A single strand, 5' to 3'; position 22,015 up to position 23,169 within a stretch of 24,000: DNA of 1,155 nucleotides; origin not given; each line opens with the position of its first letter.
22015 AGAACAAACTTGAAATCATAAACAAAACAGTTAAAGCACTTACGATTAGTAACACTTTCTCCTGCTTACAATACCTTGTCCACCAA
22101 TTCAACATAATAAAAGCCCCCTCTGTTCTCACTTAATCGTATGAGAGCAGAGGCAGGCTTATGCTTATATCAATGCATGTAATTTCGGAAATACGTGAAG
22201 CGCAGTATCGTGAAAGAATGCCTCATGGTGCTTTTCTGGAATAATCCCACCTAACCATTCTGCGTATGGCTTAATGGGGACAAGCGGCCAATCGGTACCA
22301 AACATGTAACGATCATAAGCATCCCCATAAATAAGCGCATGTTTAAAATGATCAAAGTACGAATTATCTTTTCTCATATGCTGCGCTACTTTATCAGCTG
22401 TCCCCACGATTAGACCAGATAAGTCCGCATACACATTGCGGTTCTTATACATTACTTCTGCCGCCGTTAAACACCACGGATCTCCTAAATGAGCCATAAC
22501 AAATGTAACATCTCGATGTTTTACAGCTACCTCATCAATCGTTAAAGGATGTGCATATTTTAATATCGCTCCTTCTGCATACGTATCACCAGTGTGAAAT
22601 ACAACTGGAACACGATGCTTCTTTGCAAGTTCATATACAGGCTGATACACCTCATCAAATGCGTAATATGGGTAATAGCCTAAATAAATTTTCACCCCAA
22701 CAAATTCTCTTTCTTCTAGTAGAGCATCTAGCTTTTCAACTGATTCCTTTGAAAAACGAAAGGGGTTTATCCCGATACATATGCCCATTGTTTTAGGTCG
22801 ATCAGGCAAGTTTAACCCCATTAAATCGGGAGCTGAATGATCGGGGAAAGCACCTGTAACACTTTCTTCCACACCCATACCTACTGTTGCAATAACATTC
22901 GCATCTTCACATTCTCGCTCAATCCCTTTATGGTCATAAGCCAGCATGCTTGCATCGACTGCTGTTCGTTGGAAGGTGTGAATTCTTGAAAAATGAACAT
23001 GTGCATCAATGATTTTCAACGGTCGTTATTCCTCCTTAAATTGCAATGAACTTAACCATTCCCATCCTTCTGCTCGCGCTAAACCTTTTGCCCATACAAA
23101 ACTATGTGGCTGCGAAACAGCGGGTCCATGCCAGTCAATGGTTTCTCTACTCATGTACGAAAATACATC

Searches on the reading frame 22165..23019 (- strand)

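Call 6: search_protein_families(library=pfam, proteins=[window:22165-23019:-], max_evalue=0.001)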
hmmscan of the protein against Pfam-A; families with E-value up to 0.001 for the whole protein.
window:22165-23019:- (284 aa): 2 families
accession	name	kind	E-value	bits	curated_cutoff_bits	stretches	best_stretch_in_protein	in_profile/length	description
PF04909.20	Amidohydro_2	-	3.4e-29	102.9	26.4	1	4-278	1-288/289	Amidohydrolase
PF01026.27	TatD_DNase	-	1.5e-07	31.5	27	1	4-156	1-140/253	TatD related DNase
